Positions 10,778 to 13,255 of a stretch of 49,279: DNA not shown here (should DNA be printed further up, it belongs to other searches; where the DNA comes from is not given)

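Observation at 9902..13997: Tightly coupled three-gene operon of unrecognisable proteins (top candidate for an undescribed system)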

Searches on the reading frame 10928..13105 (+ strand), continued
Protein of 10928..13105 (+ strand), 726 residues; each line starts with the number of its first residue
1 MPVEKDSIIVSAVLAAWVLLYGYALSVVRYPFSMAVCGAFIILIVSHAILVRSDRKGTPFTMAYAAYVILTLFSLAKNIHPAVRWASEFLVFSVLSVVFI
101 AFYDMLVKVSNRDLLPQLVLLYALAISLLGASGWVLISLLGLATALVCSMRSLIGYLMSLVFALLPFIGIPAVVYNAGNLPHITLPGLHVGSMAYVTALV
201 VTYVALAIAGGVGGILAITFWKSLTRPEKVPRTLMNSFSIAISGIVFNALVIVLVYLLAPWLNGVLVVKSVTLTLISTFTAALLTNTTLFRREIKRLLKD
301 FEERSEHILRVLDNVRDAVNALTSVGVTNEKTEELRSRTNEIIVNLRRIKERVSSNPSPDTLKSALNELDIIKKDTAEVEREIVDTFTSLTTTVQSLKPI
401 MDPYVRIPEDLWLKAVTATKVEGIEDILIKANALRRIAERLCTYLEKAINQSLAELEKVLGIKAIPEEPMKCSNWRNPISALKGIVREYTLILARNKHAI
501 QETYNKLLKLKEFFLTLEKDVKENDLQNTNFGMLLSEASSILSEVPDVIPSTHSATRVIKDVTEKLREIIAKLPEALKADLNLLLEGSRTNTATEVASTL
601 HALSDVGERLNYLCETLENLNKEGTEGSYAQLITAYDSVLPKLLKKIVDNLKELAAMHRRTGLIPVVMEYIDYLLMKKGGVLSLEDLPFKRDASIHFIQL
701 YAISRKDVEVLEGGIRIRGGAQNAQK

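Call 55: find_related_loci(query=A1, collection=viral_contigs, flank=6000)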
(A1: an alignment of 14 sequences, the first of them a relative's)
Query A1 (726 aa) in viral_contigs; peptide patterns used: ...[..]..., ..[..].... (x = any residue, [..] = any of these).
35 stretches matched a pattern, but none encodes a relative of the query by tblastn (E <= 1e-3).
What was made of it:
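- No relatives were found on viral contigs (call 55).
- Tried and rejected: The scan with A1 found nothing, but it can only detect close relatives (call 55).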

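Call 67: predict_structure(alignment_id=A7)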
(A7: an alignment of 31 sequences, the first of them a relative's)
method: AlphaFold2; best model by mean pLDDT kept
length: 726 residues; sequences in the alignment: 31
mean_pLDDT: 86.2   pTM: 0.55
mean pLDDT of the five models: 86.2, 83.1, 82.9, 82.7, 81.9
residues with pLDDT >= 90: 330; 70-90: 350; 50-70: 36; < 50: 10
segments of 3 or more residues with pLDDT < 50: 722-726
pLDDT, mean of each block of 10 residues (from residue 1): 68 93 90 91 88 76 93 84 88 93 85 91 92 89 94 94 92 86 83 86 93 94 76 88 93 82 71 91 88 90 94 93 82 92 94 88 93 94 91 88 88 84 86 89 91 91 80 84 90 92 94 92 86 93 90 91 92 90 68 53 78 88 79 91 91 81 78 83 83 79 75 73 44
secondary structure, 60 per line:
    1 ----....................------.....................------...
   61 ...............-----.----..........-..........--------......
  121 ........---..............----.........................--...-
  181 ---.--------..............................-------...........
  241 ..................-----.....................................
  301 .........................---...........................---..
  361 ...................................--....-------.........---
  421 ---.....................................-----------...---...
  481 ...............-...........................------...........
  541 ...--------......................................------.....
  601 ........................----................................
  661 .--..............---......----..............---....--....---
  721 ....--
elements in order (helices of 4 or more, strands of 3 or more residues): H5-24 H31-51 H58-75 H86-95 H97-106 H115-128 H133-145 H150-173 H193-222 H230-258 H264-325 H329-355 H359-395 H398-401 H409-417 H424-460 H478-495 H497-523 H530-543 H552-589 H596-624 H629-661 H664-677 E681-683 H691-704 E708-711 E714-717 H721-724
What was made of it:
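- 10928..11797 (+): ORF2 residues 1-290: membrane domain of 10 TM helices with N-in/C-in topology. The LPH motif (P181 invariant) lies in an outside loop. The AlphaFold2 helices are 5-24, 31-51, 58-75, 86-106, 115-128, 133-145, 150-173, 193-222, 230-258 and 264-290 (call 67).
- On SMC-like / ABC-ATPase coiled-coil proteins (LmuB, JetC, Rad50): The N-terminus is a 10-TM domain (call 67).
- ORF2 model: pLDDT 86.2, with the topology described (call 67).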

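Call 70: fold_search(model_id=the predicted structure, library=pdb)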
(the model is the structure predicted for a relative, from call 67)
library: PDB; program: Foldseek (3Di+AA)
matches with E <= 10: 219; with E <= 0.001: 0
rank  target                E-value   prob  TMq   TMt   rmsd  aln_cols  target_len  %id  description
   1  9rcv_A                4.5e-02  0.25  0.09  0.09  40.9       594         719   15  Structure of the Human Peptide-Loading Complex Arrested by HCMV US6 (released 2025-12-03)
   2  11tk_R                4.6e-02  0.38  0.11  0.17  36.0       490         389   13  Structure of human CCR4 in complex with AZD2098 (released 2026-04-01)
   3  8zbr                  7.9e-02  0.08  0.07  0.05  56.2       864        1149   10  Cryo-EM structure of nanodisc-reconstituted wildtype human MRP4 (apo-form) (released 2025-04-09)
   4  5zk8                  1.3e-01  0.30  0.11  0.18  31.7       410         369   12  Crystal structure of M2 muscarinic acetylcholine receptor bound with NMS (released 2018-11-21)
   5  11td_R                1.6e-01  0.20  0.11  0.16  36.5       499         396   12  Structure of human CCR4 in apo state (released 2026-04-01)
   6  8vdq                  2.9e-01  0.11  0.11  0.05  36.3       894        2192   11  Cryogenic electron microscopy model of full-length talin (released 2024-10-02)
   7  7yxa_B                3.1e-01  0.14  0.08  0.15  37.0       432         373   12  XFEL crystal structure of the human sphingosine 1 phosphate receptor 5 in complex with ONO-5430608 (released 2022-08-10)
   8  4z36                  3.5e-01  0.18  0.11  0.17  33.8       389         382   16  Crystal Structure of Human Lysophosphatidic Acid Receptor 1 in complex with ONO-3080573 (released 2015-06-03)
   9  9isi                  3.7e-01  0.18  0.12  0.19  34.7       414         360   11  Structure of human C3aR in apo state (released 2025-04-23)
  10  7wc7                  3.8e-01  0.16  0.11  0.17  35.3       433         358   14  Crystal structure of serotonin 2A receptor in complex with lisuride (released 2022-01-26)
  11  8bjf                  4.0e-01  0.04  0.07  0.05  56.8       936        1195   11  Cryo-EM structure of nanodisc-reconstituted wildtype human MRP4 (inward-facing conformation) (released 2023-08-30)
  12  7pks_d                4.2e-01  0.06  0.08  0.07  36.7       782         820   11  Structural basis of Integrator-mediated transcription regulation (released 2021-12-08)
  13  7wc5                  4.3e-01  0.16  0.11  0.18  36.2       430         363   13  Crystal structure of serotonin 2A receptor in complex with psilocin (released 2022-01-26)
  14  8vdr                  4.3e-01  0.10  0.12  0.06  34.0       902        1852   11  Cryogenic electron microscopy model of full-length talin without R12 and FABD (released 2024-10-02)
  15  8jd9_A                4.5e-01  0.06  0.08  0.07  36.5       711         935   12  Cyro-EM structure of the Na+/H+ antipoter SOS1 from Arabidopsis thaliana,class1 (released 2023-11-08)
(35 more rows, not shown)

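Call 71: fold_search(model_id=the predicted structure, library=viral)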
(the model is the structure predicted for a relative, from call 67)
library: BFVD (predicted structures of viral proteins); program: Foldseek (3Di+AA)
matches with E <= 10: 215; with E <= 0.001: 0
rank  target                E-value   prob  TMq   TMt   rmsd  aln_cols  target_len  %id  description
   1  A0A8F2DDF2            8.5e-02  0.09  0.08  0.06  46.7       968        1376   11  (no name in the UniProt tables at hand)
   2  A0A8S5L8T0            8.8e-02  0.13  0.10  0.08  39.8       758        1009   12  Tail tape measure protein [Myoviridae sp. ctuYn2]
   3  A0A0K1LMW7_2          8.8e-02  0.12  0.09  0.08  52.9       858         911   10  Tape measure protein [Caulobacter phage Seuss]
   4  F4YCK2                8.8e-02  0.07  0.07  0.06  65.6       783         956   13  (no name in the UniProt tables at hand)
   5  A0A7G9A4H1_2          1.0e-01  0.23  0.15  0.11  54.1       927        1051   12  Tape measure domain protein [Bacteriophage sp.]
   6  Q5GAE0                1.5e-01  0.09  0.09  0.06  69.0       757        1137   10  Methyl-accepting transducer domain-containing protein [Grouper iridovirus]
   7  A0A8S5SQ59            2.0e-01  0.10  0.09  0.11  38.4       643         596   14  Tail tape measure (Fragment) [Siphoviridae sp. ctTaQ5]
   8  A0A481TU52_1          2.4e-01  0.21  0.17  0.14  30.1       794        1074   10  UL36 [Human herpesvirus 2]
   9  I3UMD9                2.4e-01  0.08  0.09  0.07  52.6       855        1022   12  Tail tape measure protein [Colwellia phage 9A]
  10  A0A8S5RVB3            2.6e-01  0.11  0.09  0.08  39.2       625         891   10  TrbL/VirB6 plasmid conjugal transfer protein [Siphoviridae sp. ctHip2]
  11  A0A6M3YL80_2          2.8e-01  0.11  0.13  0.09  51.8       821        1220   11  (no name in the UniProt tables at hand)
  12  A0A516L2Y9            3.5e-01  0.13  0.14  0.12  47.6       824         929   13  (no name in the UniProt tables at hand)
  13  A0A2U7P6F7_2          3.8e-01  0.14  0.09  0.06  37.3       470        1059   15  (no name in the UniProt tables at hand)
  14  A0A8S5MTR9            3.8e-01  0.09  0.10  0.07  43.9       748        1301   11  Tape measure protein [Siphoviridae sp. ct8Ri8]
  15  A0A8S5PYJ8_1          3.8e-01  0.08  0.10  0.07  40.1       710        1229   11  PolyVal ADP-Ribosyltransferase in polyvalent protein [Myoviridae sp. ctWiL39]
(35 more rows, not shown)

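Call 73: find_encoding_contigs(protein=P0042, flank=6000, max_places=2)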
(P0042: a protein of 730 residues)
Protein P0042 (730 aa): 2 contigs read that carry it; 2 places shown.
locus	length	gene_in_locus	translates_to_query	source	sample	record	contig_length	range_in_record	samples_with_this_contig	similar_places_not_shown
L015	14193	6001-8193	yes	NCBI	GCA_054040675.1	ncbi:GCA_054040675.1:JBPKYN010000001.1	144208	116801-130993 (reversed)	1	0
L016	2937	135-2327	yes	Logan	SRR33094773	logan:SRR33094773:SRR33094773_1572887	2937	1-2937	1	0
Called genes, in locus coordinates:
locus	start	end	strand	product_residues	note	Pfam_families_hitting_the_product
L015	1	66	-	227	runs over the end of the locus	PF18489:Alpha_Helical, PF01588:tRNA_bind (weak)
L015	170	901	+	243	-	-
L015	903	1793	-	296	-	PF07714:PK_Tyr_Ser-Thr (faint)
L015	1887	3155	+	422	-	PF02812:ELFV_dehydrog_N, PF00208:ELFV_dehydrog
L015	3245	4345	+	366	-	PF02073:Peptidase_M29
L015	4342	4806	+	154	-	PF00885:DMRL_synthase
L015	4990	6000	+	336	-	-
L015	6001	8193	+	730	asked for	-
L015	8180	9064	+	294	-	-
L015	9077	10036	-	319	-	PF04055:Radical_SAM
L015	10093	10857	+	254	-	PF21948:LplA-B_cat, PF03099:BPL_LplA_LipB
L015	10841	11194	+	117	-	-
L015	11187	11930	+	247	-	PF00702:Hydrolase, PF08282:Hydrolase_3 (faint), PF12710:HAD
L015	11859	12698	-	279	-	PF04055:Radical_SAM (faint)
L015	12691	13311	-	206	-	PF01558:POR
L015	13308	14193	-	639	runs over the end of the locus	PF01855:POR_N, PF02775:TPP_enzyme_C, PF12797:Fer4_2 (faint), PF13237:Fer4_10 (weak), PF14697:Fer4_21 (weak), PF00037:Fer4 (weak)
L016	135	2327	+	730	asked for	-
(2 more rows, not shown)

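Call 74: find_encoding_contigs(protein=P0044, flank=6000, max_places=2)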
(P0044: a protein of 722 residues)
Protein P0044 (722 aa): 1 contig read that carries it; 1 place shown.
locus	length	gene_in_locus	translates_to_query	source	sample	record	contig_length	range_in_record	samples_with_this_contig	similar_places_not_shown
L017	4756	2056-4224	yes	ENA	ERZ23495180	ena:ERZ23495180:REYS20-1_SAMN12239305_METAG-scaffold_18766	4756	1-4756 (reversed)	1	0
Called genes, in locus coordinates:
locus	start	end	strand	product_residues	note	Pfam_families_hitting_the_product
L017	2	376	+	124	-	?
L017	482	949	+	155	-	PF00885:DMRL_synthase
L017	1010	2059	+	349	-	-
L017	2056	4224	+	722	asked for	-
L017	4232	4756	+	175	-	?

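Call 75: find_encoding_contigs(protein=P0046, flank=6000, max_places=2)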
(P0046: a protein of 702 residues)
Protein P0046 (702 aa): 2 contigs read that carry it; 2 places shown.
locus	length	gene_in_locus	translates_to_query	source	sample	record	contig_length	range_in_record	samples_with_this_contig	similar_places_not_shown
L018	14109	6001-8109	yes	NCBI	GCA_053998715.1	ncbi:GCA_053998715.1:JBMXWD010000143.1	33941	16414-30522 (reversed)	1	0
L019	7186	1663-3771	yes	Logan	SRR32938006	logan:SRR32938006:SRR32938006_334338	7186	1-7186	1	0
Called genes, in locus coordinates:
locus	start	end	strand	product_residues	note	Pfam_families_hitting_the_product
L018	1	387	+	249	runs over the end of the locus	-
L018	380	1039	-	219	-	-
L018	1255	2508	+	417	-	PF02812:ELFV_dehydrog_N, PF00208:ELFV_dehydrog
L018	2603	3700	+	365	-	PF02073:Peptidase_M29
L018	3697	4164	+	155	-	PF00885:DMRL_synthase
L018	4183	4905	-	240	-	PF17746:SfsA_N, PF03749:SfsA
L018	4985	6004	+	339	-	-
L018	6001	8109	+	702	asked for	-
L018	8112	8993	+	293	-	-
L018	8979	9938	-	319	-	PF04055:Radical_SAM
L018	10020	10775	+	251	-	PF21948:LplA-B_cat, PF03099:BPL_LplA_LipB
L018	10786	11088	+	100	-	-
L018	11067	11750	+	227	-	PF00702:Hydrolase, PF12710:HAD, PF13419:HAD_2 (faint)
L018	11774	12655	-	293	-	PF04055:Radical_SAM (faint)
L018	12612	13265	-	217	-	PF01558:POR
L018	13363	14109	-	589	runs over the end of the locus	PF01855:POR_N, PF02775:TPP_enzyme_C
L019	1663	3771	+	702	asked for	-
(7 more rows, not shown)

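Call 76: find_encoding_contigs(protein=P0052, flank=6000, max_places=2)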
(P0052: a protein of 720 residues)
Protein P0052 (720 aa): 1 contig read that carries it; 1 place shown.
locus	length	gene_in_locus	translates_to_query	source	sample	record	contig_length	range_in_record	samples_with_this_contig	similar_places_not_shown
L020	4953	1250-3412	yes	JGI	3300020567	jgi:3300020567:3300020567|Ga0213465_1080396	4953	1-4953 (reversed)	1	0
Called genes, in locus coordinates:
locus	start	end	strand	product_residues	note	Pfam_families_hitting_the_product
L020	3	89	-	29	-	?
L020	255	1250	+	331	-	-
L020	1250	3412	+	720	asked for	-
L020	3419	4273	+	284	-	-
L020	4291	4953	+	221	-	?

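Call 82: search_protein_families(library=pfam, proteins=[L015:4990-5997:+, L018:4985-6001:+, L017:1010-2056:+, L020:255-1247:+, L015:8180-9061:+, L018:8112-8990:+, L020:3419-4270:+, L014:2772-3542:+], max_evalue=0.1)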
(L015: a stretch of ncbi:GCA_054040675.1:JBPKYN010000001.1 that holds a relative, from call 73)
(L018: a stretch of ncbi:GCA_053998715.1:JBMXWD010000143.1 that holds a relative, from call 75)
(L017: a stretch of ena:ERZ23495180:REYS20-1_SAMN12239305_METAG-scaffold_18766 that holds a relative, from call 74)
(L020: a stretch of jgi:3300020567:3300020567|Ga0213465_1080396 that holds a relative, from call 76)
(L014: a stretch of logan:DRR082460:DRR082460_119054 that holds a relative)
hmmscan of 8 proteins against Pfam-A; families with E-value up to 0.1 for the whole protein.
L015:4990-5997:+ (336 aa): 0 families

L018:4985-6001:+ (339 aa): 0 families

L017:1010-2056:+ (349 aa): 0 families

L020:255-1247:+ (331 aa): 1 family
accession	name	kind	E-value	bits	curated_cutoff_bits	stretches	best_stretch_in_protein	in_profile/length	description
PF06702.18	Fam20C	-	0.032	14.3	26.8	1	7-59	85-135/218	Golgi casein kinase, C-terminal, Fam20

L015:8180-9061:+ (294 aa): 0 families

L018:8112-8990:+ (293 aa): 2 families
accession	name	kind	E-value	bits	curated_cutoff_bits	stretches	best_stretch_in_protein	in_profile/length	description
PF19675.4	ORC3_ins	-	0.017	15.5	28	1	78-187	92-190/232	Origin recognition complex subunit 3 insertion domain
PF22237.3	SO2946-like_C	-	0.087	13.3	27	0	22-67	39-83/163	SO2946-like, C-terminal domain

L020:3419-4270:+ (284 aa): 1 family
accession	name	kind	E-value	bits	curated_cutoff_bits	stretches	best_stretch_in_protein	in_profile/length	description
PF19377.4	DUF5952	-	0.048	14.3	25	0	127-178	11-62/93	Family of unknown function (DUF5952)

L014:2772-3542:+ (257 aa): 0 families
